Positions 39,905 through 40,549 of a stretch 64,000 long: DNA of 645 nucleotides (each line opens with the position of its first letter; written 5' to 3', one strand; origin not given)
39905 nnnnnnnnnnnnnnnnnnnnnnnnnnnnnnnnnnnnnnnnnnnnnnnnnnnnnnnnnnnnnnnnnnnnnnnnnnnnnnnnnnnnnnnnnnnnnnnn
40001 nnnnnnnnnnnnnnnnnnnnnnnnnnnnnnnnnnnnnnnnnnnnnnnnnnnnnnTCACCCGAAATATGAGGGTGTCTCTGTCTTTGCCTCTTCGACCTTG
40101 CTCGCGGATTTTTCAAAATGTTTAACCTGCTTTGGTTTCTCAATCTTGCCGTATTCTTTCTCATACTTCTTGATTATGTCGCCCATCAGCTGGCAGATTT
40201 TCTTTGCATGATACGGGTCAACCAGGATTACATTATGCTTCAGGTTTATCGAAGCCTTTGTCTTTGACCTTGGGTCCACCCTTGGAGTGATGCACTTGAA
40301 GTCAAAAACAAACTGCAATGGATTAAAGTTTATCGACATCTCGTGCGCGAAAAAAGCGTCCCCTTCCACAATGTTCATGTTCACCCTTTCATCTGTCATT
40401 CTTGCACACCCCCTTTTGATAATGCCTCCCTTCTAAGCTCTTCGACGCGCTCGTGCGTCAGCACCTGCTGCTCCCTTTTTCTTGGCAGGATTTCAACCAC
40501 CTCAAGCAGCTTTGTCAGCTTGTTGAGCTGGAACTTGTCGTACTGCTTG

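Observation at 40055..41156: Three extra, translationally coupled small genes are inserted between grpE and dnaK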

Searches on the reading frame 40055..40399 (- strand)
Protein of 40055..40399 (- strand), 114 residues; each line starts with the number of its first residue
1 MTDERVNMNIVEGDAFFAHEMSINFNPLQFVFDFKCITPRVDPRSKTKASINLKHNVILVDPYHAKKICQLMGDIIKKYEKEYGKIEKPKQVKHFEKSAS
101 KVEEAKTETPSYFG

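Call 3: search_protein_families(library=pfam, proteins=[window:40055-40399:-], max_evalue=0.1)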
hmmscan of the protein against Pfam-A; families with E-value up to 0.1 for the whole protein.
window:40055-40399:- (114 aa): 3 families
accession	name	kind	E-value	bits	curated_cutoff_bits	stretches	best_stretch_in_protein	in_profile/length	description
PF11950.13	DUF3467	-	4.5e-08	33.5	25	1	17-87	28-91/92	Protein of unknown function (DUF3467)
PF15586.11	Imm8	-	0.051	14.2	27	1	31-82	43-94/114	Immunity protein 8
PF14992.11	TMCO5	-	0.085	12.6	32.2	1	66-108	143-185/280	TMCO5 family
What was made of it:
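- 40055..40399 (-): DUF3467 protein (114 aa), the core accessory gene. It has a four-strand sheet, a long helix, a Lys-rich linker and the C-terminal tail ...PSYFG. PF11950, 33.5 bits (call 3).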

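Call 4: search_protein_families(library=ncbifam, proteins=[window:40055-40399:-], max_evalue=0.1)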
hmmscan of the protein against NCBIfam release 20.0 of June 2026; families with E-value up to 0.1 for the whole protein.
window:40055-40399:- (114 aa): 0 families

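Call 5: find_homologous_proteins(query=window:40055-40399:-)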
Query window:40055-40399:- (114 aa): 326 proteins with E <= 0.001 among 327 candidates; the best 120 are listed.
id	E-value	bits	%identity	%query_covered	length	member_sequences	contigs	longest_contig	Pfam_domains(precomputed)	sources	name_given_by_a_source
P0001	1.2e-70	252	100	100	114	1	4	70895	PF11950.14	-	-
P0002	1.1e-58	214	81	100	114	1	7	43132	PF11950.14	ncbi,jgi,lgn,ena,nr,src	ncbi:MAG TPA: DUF3467 domain-containing protein [Candidatus Nanoarchaeia archaeon]|nr:DUF3467 domain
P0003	1.7e-56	207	81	100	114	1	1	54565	PF11950.14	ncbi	ncbi:DUF3467 domain-containing protein [Nanoarchaeota archaeon]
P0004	3.0e-55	203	75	100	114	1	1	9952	PF11950.14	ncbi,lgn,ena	-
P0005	5.5e-47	176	69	98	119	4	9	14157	PF11950.14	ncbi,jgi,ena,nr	ncbi:DUF3467 domain-containing protein [Candidatus Woesearchaeota archaeon]|nr:DUF3467 domain-contai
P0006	8.0e-47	176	67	100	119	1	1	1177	PF11950.14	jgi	-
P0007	1.6e-46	175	69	98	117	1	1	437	PF11950.14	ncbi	-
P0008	2.4e-46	174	66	94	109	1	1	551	PF11950.14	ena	-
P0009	4.9e-46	173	66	100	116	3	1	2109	PF11950.14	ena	-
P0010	5.4e-46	173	66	100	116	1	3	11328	PF11950.14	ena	-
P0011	5.5e-46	173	71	79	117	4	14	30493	PF11950.14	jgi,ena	-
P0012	6.6e-46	173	68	100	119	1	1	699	PF11950.14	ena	-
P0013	1.6e-45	172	64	100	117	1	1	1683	PF11950.14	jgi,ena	-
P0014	2.5e-45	171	68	98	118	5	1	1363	PF11950.14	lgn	-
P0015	2.7e-45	171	67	100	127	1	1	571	PF11950.14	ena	-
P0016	3.4e-45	170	62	100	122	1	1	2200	PF11950.14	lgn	-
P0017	4.7e-45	170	66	100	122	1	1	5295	PF11950.14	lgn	-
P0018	7.4e-45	169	65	98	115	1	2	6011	PF11950.14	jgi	jgi:hypothetical protein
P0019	1.9e-44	168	65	100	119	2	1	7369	PF11950.14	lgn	-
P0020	3.4e-44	167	73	82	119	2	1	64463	PF11950.14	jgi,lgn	-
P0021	3.7e-44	167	73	82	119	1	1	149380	PF11950.14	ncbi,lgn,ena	-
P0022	3.9e-44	167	65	100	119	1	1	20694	PF11950.14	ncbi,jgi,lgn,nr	ncbi:DUF3467 domain-containing protein [Candidatus Woesearchaeota archaeon]|nr:DUF3467 domain-contai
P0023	4.5e-44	167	75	81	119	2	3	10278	PF11950.14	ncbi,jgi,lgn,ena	-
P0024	5.0e-44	167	66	98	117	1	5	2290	PF11950.14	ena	-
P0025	6.3e-44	166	64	100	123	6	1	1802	PF11950.14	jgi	-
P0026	9.4e-44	166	64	100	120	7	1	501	PF11950.14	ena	-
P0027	1.1e-43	166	64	100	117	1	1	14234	PF11950.14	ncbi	-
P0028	1.2e-43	166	64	100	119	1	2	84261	PF11950.14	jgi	-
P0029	1.5e-43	165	65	100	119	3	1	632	PF11950.14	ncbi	-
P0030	1.6e-43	165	64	100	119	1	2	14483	PF11950.14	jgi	jgi:hypothetical protein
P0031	1.6e-43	165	70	93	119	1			PF11950.14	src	-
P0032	1.6e-43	165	66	98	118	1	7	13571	PF11950.14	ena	-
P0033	1.7e-43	165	65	100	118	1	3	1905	PF11950.14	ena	-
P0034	2.5e-43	164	63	98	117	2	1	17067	PF11950.14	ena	-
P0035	2.7e-43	164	63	98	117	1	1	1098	PF11950.14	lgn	-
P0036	3.2e-43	164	64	100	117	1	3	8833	PF11950.14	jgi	jgi:hypothetical protein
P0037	4.0e-43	164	61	100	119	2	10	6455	PF11950.14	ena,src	-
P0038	4.3e-43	164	62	100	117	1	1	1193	PF11950.14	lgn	-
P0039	4.7e-43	164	63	100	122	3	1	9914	PF11950.14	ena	-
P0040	5.5e-43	163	63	96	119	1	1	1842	PF11950.14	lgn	-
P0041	5.6e-43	163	63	100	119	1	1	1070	PF11950.14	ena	-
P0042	6.0e-43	163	63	100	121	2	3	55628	PF11950.14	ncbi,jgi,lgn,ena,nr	ncbi:MAG: DUF3467 domain-containing protein [Nanoarchaeota archaeon]|nr:DUF3467 domain-containing pr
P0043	6.0e-43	163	64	100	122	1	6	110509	PF11950.14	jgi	-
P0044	7.5e-43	163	64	100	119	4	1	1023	PF11950.14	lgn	-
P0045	8.0e-43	163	72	78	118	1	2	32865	PF11950.14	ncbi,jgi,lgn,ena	-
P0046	9.6e-43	163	64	98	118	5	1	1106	PF11950.14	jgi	-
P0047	9.7e-43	163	71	82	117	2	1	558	PF11950.14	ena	-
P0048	9.9e-43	163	61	100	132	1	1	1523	PF11950.14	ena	-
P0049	1.2e-42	162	61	100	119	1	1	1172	PF11950.14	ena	-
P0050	1.2e-42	162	63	100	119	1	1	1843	PF11950.14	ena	-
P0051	1.3e-42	162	64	100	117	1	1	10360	PF11950.14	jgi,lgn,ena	-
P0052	1.4e-42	162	65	100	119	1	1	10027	PF11950.14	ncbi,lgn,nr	ncbi:MAG: DUF3467 domain-containing protein [Nanoarchaeota archaeon]|nr:DUF3467 domain-containing pr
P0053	1.4e-42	162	64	100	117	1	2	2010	PF11950.14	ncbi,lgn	-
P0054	1.6e-42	162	60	96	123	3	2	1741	PF11950.14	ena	-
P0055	1.7e-42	162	64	100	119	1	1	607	PF11950.14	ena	-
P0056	1.8e-42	162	63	100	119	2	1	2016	PF11950.14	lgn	-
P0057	1.9e-42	162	64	98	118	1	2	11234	PF11950.14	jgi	jgi:hypothetical protein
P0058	2.2e-42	161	61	100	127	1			PF11950.14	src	-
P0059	2.3e-42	161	60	100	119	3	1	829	PF11950.14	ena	-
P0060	3.2e-42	161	63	100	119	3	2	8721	PF11950.14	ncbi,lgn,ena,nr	ncbi:MAG: DUF3467 domain-containing protein [Nanoarchaeota archaeon]|nr:DUF3467 domain-containing pr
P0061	3.3e-42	161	64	97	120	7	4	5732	PF11950.14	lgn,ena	-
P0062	3.5e-42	161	74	76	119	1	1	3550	PF11950.14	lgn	-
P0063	4.2e-42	161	65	100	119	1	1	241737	PF11950.14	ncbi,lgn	-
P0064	5.6e-42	160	57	100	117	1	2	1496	PF11950.14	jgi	-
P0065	7.0e-42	160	61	100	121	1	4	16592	PF11950.14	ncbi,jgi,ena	-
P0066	1.6e-41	159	71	82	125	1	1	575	PF11950.14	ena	-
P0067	2.8e-41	158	58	98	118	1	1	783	PF11950.14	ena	-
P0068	3.2e-41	158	60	98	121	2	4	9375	PF11950.14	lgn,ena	-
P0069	3.2e-41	158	60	100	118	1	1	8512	PF11950.14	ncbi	ncbi:MAG: DUF3467 domain-containing protein [Candidatus Woesearchaeota archaeon]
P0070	4.3e-41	157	60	100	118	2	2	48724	PF11950.14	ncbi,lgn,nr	ncbi:DUF3467 domain-containing protein [Candidatus Woesearchaeota archaeon]|nr:DUF3467 domain-contai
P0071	4.3e-41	157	60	100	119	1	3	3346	PF11950.14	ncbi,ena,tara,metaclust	tara:strand:+ start:378 stop:737 length:360 start_codon:yes stop_codon:yes gene_type:complete|metacl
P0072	5.2e-41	157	71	78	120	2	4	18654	PF11950.14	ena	-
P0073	5.6e-41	157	71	78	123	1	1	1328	PF11950.14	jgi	-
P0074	5.7e-41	157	68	94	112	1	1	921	PF11950.14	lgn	-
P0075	6.5e-41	157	59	96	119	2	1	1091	PF11950.14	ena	-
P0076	7.6e-41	156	65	98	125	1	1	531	PF11950.14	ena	-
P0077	8.2e-41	156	70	76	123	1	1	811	PF11950.14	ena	-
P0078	8.3e-41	156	63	98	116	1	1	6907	PF11950.14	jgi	jgi:hypothetical protein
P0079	8.6e-41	156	60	100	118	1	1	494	PF11950.14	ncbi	-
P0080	9.9e-41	156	61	98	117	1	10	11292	PF11950.14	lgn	-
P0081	1.0e-40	156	62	100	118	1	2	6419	PF11950.14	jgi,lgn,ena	-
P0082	1.5e-40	156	61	97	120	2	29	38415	PF11950.14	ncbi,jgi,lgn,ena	jgi:hypothetical protein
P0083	2.1e-40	155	60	100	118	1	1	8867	PF11950.14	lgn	-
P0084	2.8e-40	155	59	100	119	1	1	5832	PF11950.14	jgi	jgi:hypothetical protein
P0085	2.8e-40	155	62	98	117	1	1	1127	PF11950.14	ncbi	-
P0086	3.7e-40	154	63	96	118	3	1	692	PF11950.14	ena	-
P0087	3.8e-40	154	56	100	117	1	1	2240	PF11950.14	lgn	-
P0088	5.2e-40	154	61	100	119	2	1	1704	PF11950.14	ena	-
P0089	5.6e-40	154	69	82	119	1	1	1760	PF11950.14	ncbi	-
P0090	9.0e-40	153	58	98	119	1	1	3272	PF11950.14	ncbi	-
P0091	9.5e-40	153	68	82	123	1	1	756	PF11950.14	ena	-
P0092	1.3e-39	152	67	85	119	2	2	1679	PF11950.14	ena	-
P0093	2.5e-39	152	58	96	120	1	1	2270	PF11950.14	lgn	-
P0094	2.5e-39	152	62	100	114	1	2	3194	PF11950.14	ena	-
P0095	2.7e-39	151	61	98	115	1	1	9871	PF11950.14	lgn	-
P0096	3.9e-39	151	60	100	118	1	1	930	PF11950.14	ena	-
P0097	4.2e-39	151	58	100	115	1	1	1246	PF11950.14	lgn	-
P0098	4.5e-39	151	61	99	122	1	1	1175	PF11950.14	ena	-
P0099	5.1e-39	151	59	100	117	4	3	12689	PF11950.14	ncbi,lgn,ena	-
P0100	5.3e-39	151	59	97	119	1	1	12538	PF11950.14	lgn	-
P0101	5.4e-39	150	57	100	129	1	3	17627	PF11950.14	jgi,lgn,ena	jgi:hypothetical protein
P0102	6.2e-39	150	59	100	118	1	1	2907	PF11950.14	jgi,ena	-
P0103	7.0e-39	150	61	96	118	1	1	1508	PF11950.14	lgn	-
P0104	7.0e-39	150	59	100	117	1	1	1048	PF11950.14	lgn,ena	-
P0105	7.2e-39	150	60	100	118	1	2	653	PF11950.14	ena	-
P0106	9.1e-39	150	60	100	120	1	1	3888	PF11950.14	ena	-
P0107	9.5e-39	150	60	100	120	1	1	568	PF11950.14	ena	-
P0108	1.2e-38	149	61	96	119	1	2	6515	PF11950.14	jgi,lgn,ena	-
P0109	1.2e-38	149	58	100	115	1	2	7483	PF11950.14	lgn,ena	-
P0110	1.4e-38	149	61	100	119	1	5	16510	PF11950.14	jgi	jgi:hypothetical protein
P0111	1.8e-38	149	58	100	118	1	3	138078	PF11950.14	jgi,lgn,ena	-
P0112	1.9e-38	149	61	100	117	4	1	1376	PF11950.14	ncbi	-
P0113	2.1e-38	149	55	89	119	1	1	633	PF11950.14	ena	-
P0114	2.3e-38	148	57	100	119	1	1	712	PF11950.14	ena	-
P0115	2.3e-38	148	61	97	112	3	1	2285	PF11950.14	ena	-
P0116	2.8e-38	148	61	100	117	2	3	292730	PF11950.14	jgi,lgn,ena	-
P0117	2.8e-38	148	68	79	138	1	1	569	PF11950.14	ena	-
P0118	2.9e-38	148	56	100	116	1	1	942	PF11950.14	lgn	-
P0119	4.7e-38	147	60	100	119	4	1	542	PF11950.14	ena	-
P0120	4.9e-38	147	58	100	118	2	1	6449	PF11950.14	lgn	-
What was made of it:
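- On DUF3467 (PF11950): All 120 close homologues are pre-annotated PF11950 (call 5).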

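Call 9: find_related_loci(query=A1, collection=genome_contigs, flank=8000)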
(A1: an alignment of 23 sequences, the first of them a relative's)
Query A1 (114 aa) in genome_contigs; peptide patterns used: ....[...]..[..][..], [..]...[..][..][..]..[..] (x = any residue, [..] = any of these).
140 stretches matched a pattern; 77 encode a relative of the query (tblastn E <= 1e-3); 77 distinct loci.
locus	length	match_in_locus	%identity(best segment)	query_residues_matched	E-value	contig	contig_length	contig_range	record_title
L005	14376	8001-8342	81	1-114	7e-62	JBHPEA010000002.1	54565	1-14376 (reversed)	Nanoarchaeota archaeon isolate SAG AM-311-D13 NODE_2_length_54565_cov_27.724216, whole genome shotgun sequence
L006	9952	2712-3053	75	1-114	3e-60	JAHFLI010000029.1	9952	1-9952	MAG: Candidatus Woesearchaeota archaeon isolate nzgw43 NODE_13887_length_9953_cov_2.770647, whole genome shotgun sequenc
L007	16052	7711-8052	81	1-114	2e-63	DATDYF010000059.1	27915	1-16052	MAG TPA_asm: Candidatus Nanoarchaeia archaeon isolate SMAG_U8158 k141_1523140, whole genome shotgun sequence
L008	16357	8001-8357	65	1-114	2e-49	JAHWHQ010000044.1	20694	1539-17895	MAG: Candidatus Woesearchaeota archaeon isolate MP5_5_87 k127_30788961, whole genome shotgun sequence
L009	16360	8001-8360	63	1-114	4e-49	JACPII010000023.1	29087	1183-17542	MAG: Candidatus Woesearchaeota archaeon isolate NC_groundwater_436_Ag_B-0.1um_47_15 GD18-4_B1_scaffold_34406, whole geno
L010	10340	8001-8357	64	1-112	5e-48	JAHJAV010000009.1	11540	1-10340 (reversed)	MAG: Nanoarchaeota archaeon isolate Modern_marine.mb.228 Modern_marine.mb.228_k141_140805, whole genome shotgun sequence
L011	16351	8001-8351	66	1-112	3e-47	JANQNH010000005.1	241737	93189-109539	MAG: Candidatus Nanoarchaeia archaeon isolate PL23a_bin.24 k99_5554111, whole genome shotgun sequence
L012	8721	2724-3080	62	1-114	1e-47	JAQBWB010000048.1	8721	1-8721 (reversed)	MAG: Nanoarchaeota archaeon isolate casp150-mb.213 NODE_20352_length_8721_cov_0.097193, whole genome shotgun sequence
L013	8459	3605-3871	78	1-89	5e-47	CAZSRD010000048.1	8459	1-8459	MAG TPA_asm: uncultured Methanosarcinales archaeon isolate SRP178699_co1_479 genome assembly, contig: NODE_11874_length_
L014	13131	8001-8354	60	1-114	4e-47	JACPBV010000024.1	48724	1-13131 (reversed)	MAG: Candidatus Woesearchaeota archaeon isolate NC_groundwater_266_Ag_S-0.2um_46_18 S5_GD2017_2_S2_scaffold_1580, whole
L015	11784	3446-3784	69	5-114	8e-47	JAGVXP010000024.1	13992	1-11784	Candidatus Woesearchaeota archaeon isolate RIFCSPHIGHO2_02_FULL_36_13 rifcsphigho2_02_scaffold_8311, whole genome shotgu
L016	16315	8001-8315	61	3-107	1e-46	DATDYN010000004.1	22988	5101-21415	MAG TPA_asm: Candidatus Nanoarchaeia archaeon isolate SMAG_U8166 k141_1123691, whole genome shotgun sequence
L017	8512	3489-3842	60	1-114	1e-46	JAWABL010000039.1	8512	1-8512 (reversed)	MAG: Candidatus Woesearchaeota archaeon isolate JZ-4_201808_bins_108 JZ-4_201808_bins_108_scaffold_39, whole genome shot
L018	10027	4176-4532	65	1-114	4e-46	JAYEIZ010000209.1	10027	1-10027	MAG: Nanoarchaeota archaeon isolate MAG177 MAG177_209, whole genome shotgun sequence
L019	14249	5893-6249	62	1-114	6e-47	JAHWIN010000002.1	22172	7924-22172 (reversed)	MAG: Candidatus Woesearchaeota archaeon isolate YT1_767 k127_1962004, whole genome shotgun sequence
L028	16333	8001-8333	58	6-114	5e-41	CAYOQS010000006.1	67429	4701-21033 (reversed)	MAG TPA_asm: uncultured Methanosarcinales archaeon isolate SRP332253_co2_156 genome assembly, contig: NODE_319_length_67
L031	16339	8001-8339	52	5-114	2e-40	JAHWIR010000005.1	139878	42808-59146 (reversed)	MAG: Candidatus Woesearchaeota archaeon isolate YT2_768 k127_13736315, whole genome shotgun sequence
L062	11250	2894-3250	52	4-114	4e-40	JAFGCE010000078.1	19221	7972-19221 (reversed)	MAG: Candidatus Woesearchaeota archaeon isolate Zod_Metabat.1084 k87_13516226, whole genome shotgun sequence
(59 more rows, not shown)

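Call 13: search_solved_structures(query=A1, max_evalue=10, show_alignments=2)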
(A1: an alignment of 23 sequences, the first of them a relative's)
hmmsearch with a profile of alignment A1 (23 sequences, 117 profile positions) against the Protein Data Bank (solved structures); distinct sequences matched with E-value up to 10: 2.
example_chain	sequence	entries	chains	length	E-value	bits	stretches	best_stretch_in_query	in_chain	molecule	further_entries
1k77_A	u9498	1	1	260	1.4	11.9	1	55-87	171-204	Hypothetical protein ygbM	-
5f3w_B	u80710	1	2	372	3.2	10.8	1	66-110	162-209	DNA double-strand break repair Rad50 ATPase,DNA double-strand break repair Rad50 ATPase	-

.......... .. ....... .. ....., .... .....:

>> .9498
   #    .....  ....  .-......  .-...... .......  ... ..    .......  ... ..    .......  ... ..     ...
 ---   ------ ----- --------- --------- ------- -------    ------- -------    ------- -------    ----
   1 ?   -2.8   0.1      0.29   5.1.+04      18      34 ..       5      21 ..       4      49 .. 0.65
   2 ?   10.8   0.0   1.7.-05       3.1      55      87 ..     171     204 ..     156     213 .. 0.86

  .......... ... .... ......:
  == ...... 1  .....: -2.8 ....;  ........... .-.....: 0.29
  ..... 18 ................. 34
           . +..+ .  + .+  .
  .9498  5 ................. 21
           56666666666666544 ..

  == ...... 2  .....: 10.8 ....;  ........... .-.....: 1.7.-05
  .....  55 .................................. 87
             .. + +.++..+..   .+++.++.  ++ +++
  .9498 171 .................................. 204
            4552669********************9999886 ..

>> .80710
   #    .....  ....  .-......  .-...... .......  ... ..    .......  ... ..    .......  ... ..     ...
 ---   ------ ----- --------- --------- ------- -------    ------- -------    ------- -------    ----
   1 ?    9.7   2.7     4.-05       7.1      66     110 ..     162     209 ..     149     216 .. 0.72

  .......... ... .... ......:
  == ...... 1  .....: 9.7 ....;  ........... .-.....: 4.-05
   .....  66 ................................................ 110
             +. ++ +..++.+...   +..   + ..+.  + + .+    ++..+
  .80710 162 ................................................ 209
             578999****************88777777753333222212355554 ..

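Call 21: search_protein_families(library=pfam, proteins=[L011:11745-12326:+, L008:11968-12504:+, L008:5678-6124:+, L008:7116-7535:+, L008:7541-7984:+, L031:7334-7981:+, L028:8742-9317:+, L016:7061-7915:+, L008:12504-13289:+, L062:5729-6034:+], max_evalue=0.001)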
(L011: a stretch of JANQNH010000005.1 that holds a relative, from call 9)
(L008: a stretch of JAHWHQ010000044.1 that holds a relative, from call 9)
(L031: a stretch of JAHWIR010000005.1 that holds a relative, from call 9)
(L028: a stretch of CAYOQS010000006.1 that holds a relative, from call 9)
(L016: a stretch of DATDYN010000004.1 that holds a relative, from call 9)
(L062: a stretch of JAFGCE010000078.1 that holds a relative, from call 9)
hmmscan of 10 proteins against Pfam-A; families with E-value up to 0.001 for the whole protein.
L011:11745-12326:+ (194 aa): 1 family
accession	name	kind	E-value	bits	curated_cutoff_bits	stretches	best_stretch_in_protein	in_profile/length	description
PF01966.28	HD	-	3.3e-08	34.3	22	1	25-98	3-90/116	HD domain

L008:11968-12504:+ (179 aa): 2 families
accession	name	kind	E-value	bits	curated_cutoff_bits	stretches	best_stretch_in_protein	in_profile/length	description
PF03358.20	FMN_red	-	3.7e-29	101.7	24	1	4-158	1-150/152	NADPH-dependent FMN reductase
PF02525.22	Flavodoxin_2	-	2.7e-12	47.3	27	1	5-125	2-137/198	Flavodoxin-like fold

L008:5678-6124:+ (149 aa): 3 families
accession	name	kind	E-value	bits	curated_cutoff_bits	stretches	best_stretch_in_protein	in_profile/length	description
PF00011.27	HSP20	-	2.8e-17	63.1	20.8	1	47-149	2-102/102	Hsp20/alpha crystallin family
PF17886.7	ArsA_HSP20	-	2.6e-07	30.5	22.5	1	53-131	3-62/63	HSP20-like domain found in ArsA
PF04969.22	CS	-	0.0001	23.7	21.3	1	49-132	7-76/78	CS domain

L008:7116-7535:+ (140 aa): 2 families
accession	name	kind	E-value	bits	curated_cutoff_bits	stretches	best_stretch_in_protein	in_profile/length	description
PF00293.34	NUDIX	-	2.9e-24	86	21.1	1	7-122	3-123/134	NUDIX domain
PF14815.12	NUDIX_4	-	1.4e-07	31.8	35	1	10-119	2-103/113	NUDIX domain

L008:7541-7984:+ (148 aa): 0 families

L031:7334-7981:+ (216 aa): 1 family
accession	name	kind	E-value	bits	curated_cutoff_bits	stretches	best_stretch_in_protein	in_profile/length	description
PF00753.33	Lactamase_B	-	3.3e-19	70.1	22.7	1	42-102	9-66/196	Metallo-beta-lactamase superfamily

L028:8742-9317:+ (192 aa): 1 family
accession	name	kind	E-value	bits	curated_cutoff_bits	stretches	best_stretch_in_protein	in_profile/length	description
PF01928.26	CYTH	-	1.3e-15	58.2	23.2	1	1-149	1-159/179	CYTH domain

L016:7061-7915:+ (285 aa): 1 family
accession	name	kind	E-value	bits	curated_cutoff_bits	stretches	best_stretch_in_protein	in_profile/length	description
PF00459.30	Inositol_P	-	1.3e-59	202.3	27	1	24-282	2-270/271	Inositol monophosphatase family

L008:12504-13289:+ (262 aa): 11 families
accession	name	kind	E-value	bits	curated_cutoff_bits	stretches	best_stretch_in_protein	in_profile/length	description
PF08241.18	Methyltransf_11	-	5.9e-19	69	21.2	1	75-172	1-95/95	Methyltransferase domain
PF13649.12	Methyltransf_25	-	1.8e-17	64.3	27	1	74-168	1-97/97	Methyltransferase domain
PF13847.12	Methyltransf_31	-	1.1e-16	61.3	27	1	70-188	3-125/145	Methyltransferase domain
PF01209.24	Ubie_methyltran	-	4.2e-11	43.1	20.1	1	39-171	16-150/233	ubiE/COQ5 methyltransferase family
PF08242.18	Methyltransf_12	-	6.9e-10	40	30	1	75-169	1-97/98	Methyltransferase domain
PF05148.21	Methyltransf_8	-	3.7e-06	27.4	27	1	54-174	58-158/219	Hypothetical methyltransferase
PF13489.12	Methyltransf_23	-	6.3e-06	26.5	27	1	67-175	17-119/164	Methyltransferase domain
PF03848.20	TehB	-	1e-05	25.5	20.4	1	70-147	30-106/193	Tellurite resistance protein TehB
PF08003.17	Methyltransf_9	-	1.1e-05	25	23.8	1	64-174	109-219/315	Protein of unknown function (DUF1698)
PF20922.3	Anamorsin_N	-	6.9e-05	23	27.1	1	124-175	39-90/163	Anamorsin, N-terminal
PF02527.21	GidB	-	0.00072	19.4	27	0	66-141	45-120/184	rRNA small subunit methyltransferase G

L062:5729-6034:+ (102 aa): 0 families

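Call 23: predict_structure(alignment_id=A2)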
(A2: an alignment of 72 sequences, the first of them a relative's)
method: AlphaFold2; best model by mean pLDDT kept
length: 114 residues; sequences in the alignment: 72
mean_pLDDT: 78.8   pTM: 0.53
mean pLDDT of the five models: 78.8, 78.3, 73.3, 73.0, 72.5
residues with pLDDT >= 90: 34; 70-90: 54; 50-70: 19; < 50: 7
segments of 3 or more residues with pLDDT < 50: 105-108
pLDDT, mean of each block of 10 residues (from residue 1): 65 82 90 87 71 87 93 93 85 74 52 48
secondary structure, 60 per line:
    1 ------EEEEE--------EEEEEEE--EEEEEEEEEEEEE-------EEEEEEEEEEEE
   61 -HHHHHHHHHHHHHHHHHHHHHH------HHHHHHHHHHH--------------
elements in order: E7-11 E20-26 E29-41 E49-60 H62-83 H90-100
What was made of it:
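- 40055..40399 (-): AF2 pLDDT is 79 (call 23).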
